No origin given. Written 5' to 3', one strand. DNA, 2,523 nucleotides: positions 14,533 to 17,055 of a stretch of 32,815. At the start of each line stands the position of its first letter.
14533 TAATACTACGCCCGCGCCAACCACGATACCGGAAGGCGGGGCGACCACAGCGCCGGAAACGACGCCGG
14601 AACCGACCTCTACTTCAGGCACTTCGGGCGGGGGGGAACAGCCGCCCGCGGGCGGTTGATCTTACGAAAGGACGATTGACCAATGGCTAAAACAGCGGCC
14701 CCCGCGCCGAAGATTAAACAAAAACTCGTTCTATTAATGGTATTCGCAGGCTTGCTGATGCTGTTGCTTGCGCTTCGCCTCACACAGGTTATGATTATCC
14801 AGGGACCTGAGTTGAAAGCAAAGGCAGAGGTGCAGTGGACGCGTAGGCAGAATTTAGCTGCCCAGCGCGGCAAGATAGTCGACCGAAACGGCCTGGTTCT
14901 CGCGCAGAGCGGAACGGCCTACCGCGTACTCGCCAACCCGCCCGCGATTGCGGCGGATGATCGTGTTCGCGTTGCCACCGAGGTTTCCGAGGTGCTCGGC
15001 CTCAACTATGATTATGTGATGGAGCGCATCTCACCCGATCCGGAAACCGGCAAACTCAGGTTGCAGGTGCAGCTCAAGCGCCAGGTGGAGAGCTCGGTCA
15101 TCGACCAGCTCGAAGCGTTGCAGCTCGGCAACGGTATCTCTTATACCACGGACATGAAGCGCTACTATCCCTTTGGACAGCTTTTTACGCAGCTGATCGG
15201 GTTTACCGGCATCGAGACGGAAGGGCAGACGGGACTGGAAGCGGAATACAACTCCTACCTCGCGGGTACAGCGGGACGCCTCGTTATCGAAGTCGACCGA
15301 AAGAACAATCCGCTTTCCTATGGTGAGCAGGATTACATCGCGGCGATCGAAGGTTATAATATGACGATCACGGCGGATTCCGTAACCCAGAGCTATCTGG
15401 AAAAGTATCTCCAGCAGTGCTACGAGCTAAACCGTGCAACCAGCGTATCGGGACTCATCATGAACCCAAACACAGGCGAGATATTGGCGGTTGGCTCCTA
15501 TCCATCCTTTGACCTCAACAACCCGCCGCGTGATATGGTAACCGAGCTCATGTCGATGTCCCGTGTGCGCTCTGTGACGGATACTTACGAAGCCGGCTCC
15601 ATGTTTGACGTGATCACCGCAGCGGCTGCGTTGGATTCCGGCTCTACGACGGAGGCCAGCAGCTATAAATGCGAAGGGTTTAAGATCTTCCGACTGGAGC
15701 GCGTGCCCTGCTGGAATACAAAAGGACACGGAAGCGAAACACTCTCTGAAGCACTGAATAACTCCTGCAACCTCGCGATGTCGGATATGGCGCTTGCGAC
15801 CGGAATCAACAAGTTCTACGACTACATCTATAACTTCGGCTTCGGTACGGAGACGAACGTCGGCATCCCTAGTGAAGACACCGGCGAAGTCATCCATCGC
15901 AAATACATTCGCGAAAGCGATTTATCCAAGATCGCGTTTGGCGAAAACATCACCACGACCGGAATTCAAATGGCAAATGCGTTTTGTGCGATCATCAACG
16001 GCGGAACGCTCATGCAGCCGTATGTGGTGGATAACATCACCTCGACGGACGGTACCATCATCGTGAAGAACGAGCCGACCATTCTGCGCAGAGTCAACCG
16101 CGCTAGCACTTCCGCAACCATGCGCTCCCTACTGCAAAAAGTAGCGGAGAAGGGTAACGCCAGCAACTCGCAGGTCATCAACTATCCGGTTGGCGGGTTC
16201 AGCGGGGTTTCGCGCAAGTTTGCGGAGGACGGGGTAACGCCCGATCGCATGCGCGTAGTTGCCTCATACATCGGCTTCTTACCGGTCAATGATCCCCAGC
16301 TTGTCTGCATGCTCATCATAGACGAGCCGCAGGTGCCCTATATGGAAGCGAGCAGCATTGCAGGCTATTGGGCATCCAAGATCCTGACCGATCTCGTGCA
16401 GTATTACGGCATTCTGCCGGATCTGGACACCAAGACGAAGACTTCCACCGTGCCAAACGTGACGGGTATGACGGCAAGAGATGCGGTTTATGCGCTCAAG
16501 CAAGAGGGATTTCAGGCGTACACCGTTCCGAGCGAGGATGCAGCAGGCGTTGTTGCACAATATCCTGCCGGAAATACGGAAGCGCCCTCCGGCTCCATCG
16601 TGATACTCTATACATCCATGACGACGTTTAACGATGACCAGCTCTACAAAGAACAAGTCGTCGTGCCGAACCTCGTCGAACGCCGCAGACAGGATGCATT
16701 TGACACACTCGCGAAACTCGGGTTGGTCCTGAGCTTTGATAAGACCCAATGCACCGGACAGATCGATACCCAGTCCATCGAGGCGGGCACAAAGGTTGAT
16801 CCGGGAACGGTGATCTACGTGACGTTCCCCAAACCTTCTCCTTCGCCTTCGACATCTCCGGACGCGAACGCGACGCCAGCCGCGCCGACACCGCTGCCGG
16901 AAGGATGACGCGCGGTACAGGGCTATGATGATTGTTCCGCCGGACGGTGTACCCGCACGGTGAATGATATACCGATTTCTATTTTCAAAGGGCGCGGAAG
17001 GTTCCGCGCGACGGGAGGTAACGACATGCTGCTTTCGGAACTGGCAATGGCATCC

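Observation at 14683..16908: dcw-cluster class B PBP has lost both catalytic lysines (SxxK reads S-M-F-D, KTG reads F-S-G)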

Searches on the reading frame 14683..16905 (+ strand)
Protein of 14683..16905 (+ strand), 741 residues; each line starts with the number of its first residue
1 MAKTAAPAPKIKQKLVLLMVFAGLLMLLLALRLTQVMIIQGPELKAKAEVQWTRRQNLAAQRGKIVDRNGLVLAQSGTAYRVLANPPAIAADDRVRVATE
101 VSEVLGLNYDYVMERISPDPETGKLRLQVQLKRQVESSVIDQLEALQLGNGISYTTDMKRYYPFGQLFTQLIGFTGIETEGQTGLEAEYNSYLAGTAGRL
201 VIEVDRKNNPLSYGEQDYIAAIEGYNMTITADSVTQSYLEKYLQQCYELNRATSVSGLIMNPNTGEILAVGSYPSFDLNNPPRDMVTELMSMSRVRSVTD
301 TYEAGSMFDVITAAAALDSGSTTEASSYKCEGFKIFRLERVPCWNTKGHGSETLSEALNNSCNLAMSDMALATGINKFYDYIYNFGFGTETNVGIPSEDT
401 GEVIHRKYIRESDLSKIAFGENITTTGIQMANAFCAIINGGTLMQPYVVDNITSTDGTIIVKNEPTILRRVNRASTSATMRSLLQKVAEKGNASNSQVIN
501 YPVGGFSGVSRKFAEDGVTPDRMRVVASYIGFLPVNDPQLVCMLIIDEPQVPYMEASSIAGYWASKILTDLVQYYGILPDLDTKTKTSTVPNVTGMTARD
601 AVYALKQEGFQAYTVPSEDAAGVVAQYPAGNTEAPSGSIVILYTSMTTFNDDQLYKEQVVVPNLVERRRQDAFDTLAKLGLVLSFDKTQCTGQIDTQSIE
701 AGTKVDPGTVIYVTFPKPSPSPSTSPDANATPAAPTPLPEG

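Call 4: search_protein_families(library=pfam, proteins=[window:14683-16905:+], max_evalue=0.01)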
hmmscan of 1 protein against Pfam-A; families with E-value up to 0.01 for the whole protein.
window:14683-16905:+ (741 aa): 4 families
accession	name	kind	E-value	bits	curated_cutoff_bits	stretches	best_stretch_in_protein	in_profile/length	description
PF00905.27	Transpeptidase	-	1.6e-54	185.6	22.1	1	258-568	4-298/299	Penicillin binding protein transpeptidase domain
PF03717.20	PBP_dimer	-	8.8e-23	82.1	24.4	1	59-211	3-176/180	Penicillin-binding Protein dimerisation domain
PF03793.24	PASTA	-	2.4e-21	75.9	23.2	2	589-645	2-63/64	PASTA domain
PF21922.1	PBP_dimer_2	-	0.00011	22.8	27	1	158-202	23-66/83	Penicillin binding protein A dimerisation domain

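Call 5: search_solved_structures(query=window:14683-16905:+, show_alignments=3)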
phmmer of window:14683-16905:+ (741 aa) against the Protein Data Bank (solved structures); distinct sequences matched with E-value up to 0.001: 107 (the best 60 are shown).
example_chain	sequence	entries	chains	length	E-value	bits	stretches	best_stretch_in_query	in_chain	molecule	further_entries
7rcz_A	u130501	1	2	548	6.9e-86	292.1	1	44-579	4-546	Stage V sporulation protein D (Sporulation specific penicillin-binding protein)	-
3equ_A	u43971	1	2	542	1.1e-52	182.5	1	44-580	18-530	Penicillin-binding protein 2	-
5uy7_A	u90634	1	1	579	1.9e-51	178.3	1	45-585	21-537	Peptidoglycan glycosyltransferase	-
5ksh_A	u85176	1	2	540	2e-51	178.2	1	44-580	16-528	Penicillin-binding protein 2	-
3eqv_A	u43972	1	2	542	2.1e-51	178.2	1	44-580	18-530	Penicillin-binding protein 2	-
25hr_B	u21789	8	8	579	1.3e-44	155.7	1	20-587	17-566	Peptidoglycan D,D-transpeptidase FtsI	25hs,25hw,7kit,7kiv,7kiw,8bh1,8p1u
4ovd_A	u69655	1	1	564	7.1e-44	153.3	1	37-563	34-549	Peptidoglycan glycosyltransferase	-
3oc2_A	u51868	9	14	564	4.3e-43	150.7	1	38-587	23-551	Penicillin-binding protein 3 | Cell division protein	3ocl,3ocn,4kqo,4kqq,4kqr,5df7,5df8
7onw_A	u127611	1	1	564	6.4e-43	150.1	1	41-582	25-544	Peptidoglycan D,D-transpeptidase FtsI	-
7onk_A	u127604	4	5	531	3.1e-42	147.9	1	44-580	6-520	Peptidoglycan D,D-transpeptidase FtsI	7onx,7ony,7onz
6hr9_A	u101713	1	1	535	4.4e-42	147.4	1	55-587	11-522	Peptidoglycan D,D-transpeptidase FtsI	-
6r40_A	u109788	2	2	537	4.7e-42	147.3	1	54-587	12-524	Peptidoglycan D,D-transpeptidase FtsI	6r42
6hzr_A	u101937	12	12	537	5.8e-42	147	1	54-587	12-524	Peptidoglycan D,D-transpeptidase FtsI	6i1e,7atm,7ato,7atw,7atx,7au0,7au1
6hr4_A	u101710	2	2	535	6e-42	146.9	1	55-587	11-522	Peptidoglycan D,D-transpeptidase FtsI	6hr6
4fsf_A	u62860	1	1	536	6e-42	146.9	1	55-587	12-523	Penicillin-binding protein 3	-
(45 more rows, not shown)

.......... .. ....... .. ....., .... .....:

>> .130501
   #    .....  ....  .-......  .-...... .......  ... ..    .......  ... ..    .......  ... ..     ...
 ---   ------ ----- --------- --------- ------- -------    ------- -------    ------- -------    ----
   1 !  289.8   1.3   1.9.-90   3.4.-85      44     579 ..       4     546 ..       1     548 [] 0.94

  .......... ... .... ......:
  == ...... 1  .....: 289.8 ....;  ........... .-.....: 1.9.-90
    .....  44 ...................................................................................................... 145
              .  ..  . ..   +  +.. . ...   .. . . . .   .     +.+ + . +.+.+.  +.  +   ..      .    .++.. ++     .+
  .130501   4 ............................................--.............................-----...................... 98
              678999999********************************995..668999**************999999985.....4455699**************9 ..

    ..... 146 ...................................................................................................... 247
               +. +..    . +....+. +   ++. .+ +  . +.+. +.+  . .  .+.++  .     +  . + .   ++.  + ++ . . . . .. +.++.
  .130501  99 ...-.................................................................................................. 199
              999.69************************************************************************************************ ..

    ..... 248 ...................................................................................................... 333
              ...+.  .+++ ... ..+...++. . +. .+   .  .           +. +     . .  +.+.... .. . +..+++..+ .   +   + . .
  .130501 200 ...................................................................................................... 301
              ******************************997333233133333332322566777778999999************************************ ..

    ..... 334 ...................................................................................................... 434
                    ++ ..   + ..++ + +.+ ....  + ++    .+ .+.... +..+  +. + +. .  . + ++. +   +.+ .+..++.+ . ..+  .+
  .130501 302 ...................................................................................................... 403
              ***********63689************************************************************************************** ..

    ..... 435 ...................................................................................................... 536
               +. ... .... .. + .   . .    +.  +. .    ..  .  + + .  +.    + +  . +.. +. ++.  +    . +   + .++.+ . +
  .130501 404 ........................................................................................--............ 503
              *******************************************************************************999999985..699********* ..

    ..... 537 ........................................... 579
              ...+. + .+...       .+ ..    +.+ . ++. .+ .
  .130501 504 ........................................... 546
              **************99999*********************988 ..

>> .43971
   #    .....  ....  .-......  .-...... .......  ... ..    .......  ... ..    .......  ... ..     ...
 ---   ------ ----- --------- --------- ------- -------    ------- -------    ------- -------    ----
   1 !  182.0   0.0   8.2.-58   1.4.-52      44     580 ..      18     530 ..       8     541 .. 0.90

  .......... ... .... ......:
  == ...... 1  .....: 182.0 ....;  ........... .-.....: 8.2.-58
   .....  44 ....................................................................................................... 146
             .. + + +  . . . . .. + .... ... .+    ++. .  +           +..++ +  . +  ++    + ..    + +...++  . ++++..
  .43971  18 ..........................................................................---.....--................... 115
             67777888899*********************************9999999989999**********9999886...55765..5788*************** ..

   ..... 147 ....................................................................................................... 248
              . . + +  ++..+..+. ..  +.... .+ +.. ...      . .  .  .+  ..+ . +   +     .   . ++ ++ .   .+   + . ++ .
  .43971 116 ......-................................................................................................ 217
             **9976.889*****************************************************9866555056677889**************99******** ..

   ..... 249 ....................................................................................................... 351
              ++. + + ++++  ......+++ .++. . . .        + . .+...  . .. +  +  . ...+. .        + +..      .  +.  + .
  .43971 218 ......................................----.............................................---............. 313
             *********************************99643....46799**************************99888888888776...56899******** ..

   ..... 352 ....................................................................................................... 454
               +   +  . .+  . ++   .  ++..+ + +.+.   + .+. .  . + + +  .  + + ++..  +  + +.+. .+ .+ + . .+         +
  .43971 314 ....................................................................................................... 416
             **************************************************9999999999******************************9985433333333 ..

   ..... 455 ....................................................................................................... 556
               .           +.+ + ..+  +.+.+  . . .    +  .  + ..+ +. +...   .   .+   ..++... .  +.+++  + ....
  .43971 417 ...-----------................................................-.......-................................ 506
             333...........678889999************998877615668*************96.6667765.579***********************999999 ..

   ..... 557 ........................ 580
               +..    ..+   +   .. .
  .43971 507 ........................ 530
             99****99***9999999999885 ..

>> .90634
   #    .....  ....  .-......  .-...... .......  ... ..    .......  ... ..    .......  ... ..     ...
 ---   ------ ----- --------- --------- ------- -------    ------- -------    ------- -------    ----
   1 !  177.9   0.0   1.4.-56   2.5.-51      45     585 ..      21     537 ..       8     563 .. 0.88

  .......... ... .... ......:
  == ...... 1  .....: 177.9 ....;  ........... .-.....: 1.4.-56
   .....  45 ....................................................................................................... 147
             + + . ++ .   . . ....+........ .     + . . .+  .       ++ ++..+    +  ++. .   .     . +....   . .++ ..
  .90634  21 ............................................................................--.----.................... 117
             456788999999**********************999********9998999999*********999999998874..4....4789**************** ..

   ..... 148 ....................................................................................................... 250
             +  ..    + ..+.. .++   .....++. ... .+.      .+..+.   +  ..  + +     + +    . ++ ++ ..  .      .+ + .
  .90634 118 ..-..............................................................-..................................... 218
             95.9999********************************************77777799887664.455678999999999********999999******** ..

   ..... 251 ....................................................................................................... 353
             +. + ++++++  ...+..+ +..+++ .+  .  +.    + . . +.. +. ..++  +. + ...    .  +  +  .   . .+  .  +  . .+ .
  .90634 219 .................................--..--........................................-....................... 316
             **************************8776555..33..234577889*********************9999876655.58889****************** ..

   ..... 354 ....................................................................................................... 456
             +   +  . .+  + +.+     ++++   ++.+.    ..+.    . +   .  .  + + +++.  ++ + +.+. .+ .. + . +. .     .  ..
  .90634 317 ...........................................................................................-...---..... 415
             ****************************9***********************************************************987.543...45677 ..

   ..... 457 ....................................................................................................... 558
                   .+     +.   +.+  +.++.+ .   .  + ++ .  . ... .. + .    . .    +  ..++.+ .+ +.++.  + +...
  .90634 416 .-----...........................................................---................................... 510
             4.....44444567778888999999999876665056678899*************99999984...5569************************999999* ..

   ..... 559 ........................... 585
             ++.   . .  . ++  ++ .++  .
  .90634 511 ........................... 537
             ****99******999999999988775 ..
